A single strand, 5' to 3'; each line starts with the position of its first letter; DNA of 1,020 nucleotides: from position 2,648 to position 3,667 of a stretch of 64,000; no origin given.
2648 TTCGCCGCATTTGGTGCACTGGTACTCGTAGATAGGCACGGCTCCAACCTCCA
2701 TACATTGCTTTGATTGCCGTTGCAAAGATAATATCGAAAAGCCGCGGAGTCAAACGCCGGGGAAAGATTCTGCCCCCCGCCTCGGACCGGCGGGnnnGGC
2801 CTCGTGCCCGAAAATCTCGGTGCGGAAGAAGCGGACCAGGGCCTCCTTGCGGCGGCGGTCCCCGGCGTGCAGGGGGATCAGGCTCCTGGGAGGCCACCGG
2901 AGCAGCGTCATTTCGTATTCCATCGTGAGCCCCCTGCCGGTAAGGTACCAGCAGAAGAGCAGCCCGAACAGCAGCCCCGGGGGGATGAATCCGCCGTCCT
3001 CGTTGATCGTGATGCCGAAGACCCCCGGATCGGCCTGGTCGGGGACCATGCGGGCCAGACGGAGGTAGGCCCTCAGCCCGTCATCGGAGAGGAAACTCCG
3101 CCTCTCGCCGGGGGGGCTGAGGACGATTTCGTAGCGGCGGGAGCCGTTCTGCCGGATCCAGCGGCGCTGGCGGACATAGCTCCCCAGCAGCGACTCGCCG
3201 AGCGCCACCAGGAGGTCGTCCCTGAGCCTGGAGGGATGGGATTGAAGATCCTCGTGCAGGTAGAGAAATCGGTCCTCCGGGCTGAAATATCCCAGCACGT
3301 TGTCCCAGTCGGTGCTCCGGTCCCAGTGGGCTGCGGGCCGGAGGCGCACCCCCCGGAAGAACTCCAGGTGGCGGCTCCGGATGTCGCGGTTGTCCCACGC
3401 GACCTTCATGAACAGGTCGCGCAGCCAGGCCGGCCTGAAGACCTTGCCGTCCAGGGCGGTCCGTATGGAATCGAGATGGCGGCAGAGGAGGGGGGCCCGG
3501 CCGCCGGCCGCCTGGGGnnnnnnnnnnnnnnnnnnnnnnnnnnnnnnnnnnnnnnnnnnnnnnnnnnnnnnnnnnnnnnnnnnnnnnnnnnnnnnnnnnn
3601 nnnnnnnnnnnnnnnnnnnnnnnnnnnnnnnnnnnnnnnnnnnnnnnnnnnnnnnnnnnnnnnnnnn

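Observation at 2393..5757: Oversized YvcK/CofD-family protein (749 aa) with an uncharacterised ~300-aa C-terminal extension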

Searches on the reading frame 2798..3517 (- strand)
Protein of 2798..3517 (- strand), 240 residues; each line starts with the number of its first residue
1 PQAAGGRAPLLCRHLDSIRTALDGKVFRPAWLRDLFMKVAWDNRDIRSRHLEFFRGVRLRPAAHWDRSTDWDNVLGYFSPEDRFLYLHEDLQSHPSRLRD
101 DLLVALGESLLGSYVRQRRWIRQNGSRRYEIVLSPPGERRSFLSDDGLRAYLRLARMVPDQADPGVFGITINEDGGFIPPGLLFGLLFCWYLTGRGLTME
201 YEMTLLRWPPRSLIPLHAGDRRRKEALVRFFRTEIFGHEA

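Call 14: search_solved_structures(query=A2, max_evalue=10, show_alignments=2)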
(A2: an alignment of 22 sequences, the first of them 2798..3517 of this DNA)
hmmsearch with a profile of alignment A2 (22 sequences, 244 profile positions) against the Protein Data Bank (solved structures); distinct sequences matched with E-value up to 10: 0.

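Call 20: search_protein_representatives(protein=window:2798-3517:-)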
Query: 240 residues. Proteins with E-value up to 0.001 (for the whole library): 91; up to 1e-10: 66; up to 1e-30: 32. The best 91 are listed.
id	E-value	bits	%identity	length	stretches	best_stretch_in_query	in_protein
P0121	5.4e-91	320.9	60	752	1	7-238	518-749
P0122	7.6e-79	281.1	62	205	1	37-239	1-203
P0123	4.9e-76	271.9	55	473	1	1-239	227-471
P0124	3.4e-73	262.6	55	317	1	7-240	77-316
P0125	1.5e-71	257.2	52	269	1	8-238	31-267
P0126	1.5e-60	221.2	63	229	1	53-204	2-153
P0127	3.8e-53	196.9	45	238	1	21-238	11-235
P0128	7.9e-53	195.8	45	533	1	6-238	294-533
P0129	2.7e-51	190.8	43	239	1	7-237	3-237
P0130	1.8e-50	188.1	43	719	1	19-239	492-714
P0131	6.9e-48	179.6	58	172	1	86-239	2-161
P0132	5.7e-46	173.4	42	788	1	7-237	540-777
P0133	8.4e-46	172.8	42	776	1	20-238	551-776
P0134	1.2e-45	172.3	43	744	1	8-237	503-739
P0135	1.5e-45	172.0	44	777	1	24-239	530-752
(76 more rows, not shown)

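Call 23: predict_structure(alignment_id=A2)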
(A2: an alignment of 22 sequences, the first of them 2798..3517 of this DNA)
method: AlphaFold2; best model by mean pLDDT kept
length: 240 residues; sequences in the alignment: 22
mean_pLDDT: 89.5   pTM: 0.87
mean pLDDT of the five models: 89.5, 87.2, 86.4, 85.0, 82.9
residues with pLDDT >= 90: 177; 70-90: 44; 50-70: 13; < 50: 6
segments of 3 or more residues with pLDDT < 50: none
pLDDT, mean of each block of 10 residues (from residue 1): 51 88 97 95 93 96 82 84 95 92 97 94 87 93 95 95 93 78 94 86 89 91 94 88
secondary structure, 60 per line:
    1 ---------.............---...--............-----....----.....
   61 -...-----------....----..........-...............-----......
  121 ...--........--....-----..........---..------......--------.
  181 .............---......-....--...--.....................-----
elements in order: H10-22 E26-28 H31-42 H48-51 E56-60 E76-79 E84-88 H89-93 H95-109 E115-123 E126-133 H136-139 H145-154 E166-171 H180-193 H197-202 H204-207 H215-235

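Call 25: find_related_loci(query=A2, collection=genome_contigs, flank=8000)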
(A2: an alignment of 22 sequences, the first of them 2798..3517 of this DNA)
Query A2 (240 aa) in genome_contigs; peptide patterns used: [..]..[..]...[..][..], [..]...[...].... (x = any residue, [..] = any of these).
131 stretches matched a pattern; 120 encode a relative of the query (tblastn E <= 1e-3); the best 80 are kept; 80 distinct loci.
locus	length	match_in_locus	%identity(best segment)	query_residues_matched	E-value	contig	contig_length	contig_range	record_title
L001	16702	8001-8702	88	7-240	1e-123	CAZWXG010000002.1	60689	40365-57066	MAG TPA_asm: uncultured Acidobacteriota bacterium isolate SRP192927_co7_510 genome assembly, contig: NODE_648_length_606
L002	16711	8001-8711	83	3-239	6e-120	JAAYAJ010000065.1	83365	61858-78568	MAG: Acidobacteria bacterium isolate AS06rmzACSIP_118 274106_AS06, whole genome shotgun sequence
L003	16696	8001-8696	67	7-238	4e-103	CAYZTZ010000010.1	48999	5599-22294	MAG TPA_asm: uncultured Acidobacteriota bacterium isolate binchicken_co274_439 genome assembly, contig: NODE_1862_length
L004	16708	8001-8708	64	3-238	2e-102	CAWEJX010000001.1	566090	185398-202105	MAG: uncultured Acidobacteriota bacterium isolate MFD05942.bin.2.136 genome assembly, contig: contig_11213, whole genome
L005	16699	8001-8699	65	7-239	6e-101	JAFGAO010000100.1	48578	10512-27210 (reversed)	MAG: Acidobacteria bacterium isolate Zod_maxbin.0255 k87_2057479, whole genome shotgun sequence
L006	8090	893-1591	63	7-239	5e-100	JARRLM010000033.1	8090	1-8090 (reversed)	MAG: Acidobacteriota bacterium isolate Spart_072_MAG scaffold_5559, whole genome shotgun sequence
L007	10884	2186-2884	64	7-239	6e-100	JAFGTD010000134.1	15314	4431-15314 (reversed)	MAG: Acidobacteria bacterium isolate Zod_Metabat.95 k87_5203338, whole genome shotgun sequence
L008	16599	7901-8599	62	7-239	1e-96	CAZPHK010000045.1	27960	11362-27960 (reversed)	MAG TPA_asm: uncultured Acidobacteriota bacterium isolate binchicken_co129_133 genome assembly, contig: NODE_4507_length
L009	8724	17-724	62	4-239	2e-96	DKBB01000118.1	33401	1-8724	MAG TPA_asm: Acidobacteria bacterium UBA6911 UBA6911_contig_3349, whole genome shotgun sequence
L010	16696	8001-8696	60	7-238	5e-95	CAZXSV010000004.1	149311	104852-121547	MAG TPA_asm: uncultured Acidobacteriota bacterium isolate SRP192927_co7_610 genome assembly, contig: NODE_89_length_1493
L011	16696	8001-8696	61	7-238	1e-93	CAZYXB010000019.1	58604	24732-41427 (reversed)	MAG TPA_asm: uncultured Acidobacteriota bacterium isolate SRP192927_co6_641 genome assembly, contig: NODE_654_length_586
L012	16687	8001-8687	60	10-238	3e-93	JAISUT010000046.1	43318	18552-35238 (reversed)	MAG: Acidobacteriota bacterium isolate Md513_bin91 k119_1192376, whole genome shotgun sequence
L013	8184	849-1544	59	7-238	4e-92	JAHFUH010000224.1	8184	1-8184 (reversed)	MAG: Acidobacteria bacterium isolate nzgw75 NODE_7802_length_8185_cov_3.089782, whole genome shotgun sequence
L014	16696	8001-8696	58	7-238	8e-90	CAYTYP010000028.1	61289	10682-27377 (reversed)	MAG TPA_asm: uncultured Acidobacteriota bacterium isolate SRP192927_co7_584 genome assembly, contig: NODE_634_length_612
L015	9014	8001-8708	64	3-238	3e-89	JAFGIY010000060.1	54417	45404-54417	MAG: Acidobacteria bacterium isolate Zod_Metabat.240 k87_2390759, whole genome shotgun sequence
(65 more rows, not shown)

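Call 33: fold_search(model_id=the predicted structure, library=pdb)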
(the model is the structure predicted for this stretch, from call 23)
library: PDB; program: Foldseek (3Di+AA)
matches with E <= 10: 523; with E <= 0.001: 0
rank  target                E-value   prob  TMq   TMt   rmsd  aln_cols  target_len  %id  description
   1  9eh2_x                1.8e-01  0.12  0.14  0.08  16.9       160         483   11  RNA polymerase II-DSIF-SPT6-PAF1c-TFIIS-IWS1-SETD2-FACT nucleosome upstream (released 2024-12-18)
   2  1k3s_B                2.8e-01  0.60  0.17  0.33   7.7        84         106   14  Type III Secretion Chaperone SigE (released 2001-11-28)
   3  4qhj_A                2.8e-01  0.41  0.19  0.37   8.4       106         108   10  Crystal structure of Methanocaldococcus jannaschii selecase mutant I100F+H107F (released 2014-07-16)
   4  1k3s_A                3.6e-01  0.41  0.17  0.31   8.6        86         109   12  Type III Secretion Chaperone SigE (released 2001-11-28)
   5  7aod_A                4.3e-01  0.63  0.21  0.05   5.9       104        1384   10  Schizosaccharomyces pombe RNA polymerase I (dimer) (released 2021-02-24)
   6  6h67_A                4.3e-01  0.44  0.21  0.05   7.7       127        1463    9  Yeast RNA polymerase I elongation complex stalled by cyclobutane pyrimidine dimer (CPD) (released 2018-08-29)
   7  1vz8_B                4.3e-01  0.07  0.14  0.10  18.7       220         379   10  Ornithine Acetyltransferase (ORF6 Gene Product - Clavulanic Acid Biosynthesis) from Streptomyces clavuligerus (SeMet s (released 2004-09-16)
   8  4akx_A                4.6e-01  0.38  0.17  0.30   7.7        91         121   16  Structure of the heterodimeric complex ExoU-SpcU from the type III secretion system (T3SS) of Pseudomonas aeruginosa (released 2012-04-18)
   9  1eb6                  4.8e-01  0.30  0.20  0.25  11.1       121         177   11  Deuterolysin from Aspergillus oryzae (released 2001-11-23)
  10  2zvf_A                4.8e-01  0.25  0.18  0.23   9.6        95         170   13  Crystal structure of Archaeoglobus fulgidus alanyl-tRNA synthetase C-terminal dimerization domain (released 2009-06-30)
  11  9dcz_D                4.8e-01  0.15  0.17  0.26  12.6       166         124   11  Designed allosteric facilitated dissociation switch AS1 in complex state TH with methylated lysines, crystal #1 (released 2025-08-20)
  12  7olc_SY               5.1e-01  0.12  0.13  0.20  13.5       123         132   15  Thermophilic eukaryotic 80S ribosome at idle POST state (released 2022-01-26)
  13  9dd0_D                5.1e-01  0.11  0.14  0.24  13.6       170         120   14  Designed allosteric facilitated dissociation switch AS1 in complex state TH with methylated lysines, crystal #2 (released 2025-08-20)
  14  9g26_K                5.4e-01  0.18  0.15  0.29   9.1       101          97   15  Yeast RNA polymerase I elongation complex stalled by an apurinic site, closed state (released 2025-06-18)
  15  6eu0_K                5.7e-01  0.15  0.17  0.30   8.0       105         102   12  RNA Polymerase III open pre-initiation complex (OC-PIC) (released 2018-01-17)
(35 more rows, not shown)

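Call 44: search_protein_families(library=pfam, alignment_id=A2, max_evalue=10)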
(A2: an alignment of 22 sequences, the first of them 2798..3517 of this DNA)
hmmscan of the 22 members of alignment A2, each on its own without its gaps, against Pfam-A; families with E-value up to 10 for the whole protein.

A. member 1, window:2798-3517:- (240 aa): 0 families

B. families by the number of members that match (of 22 scanned): 0 families
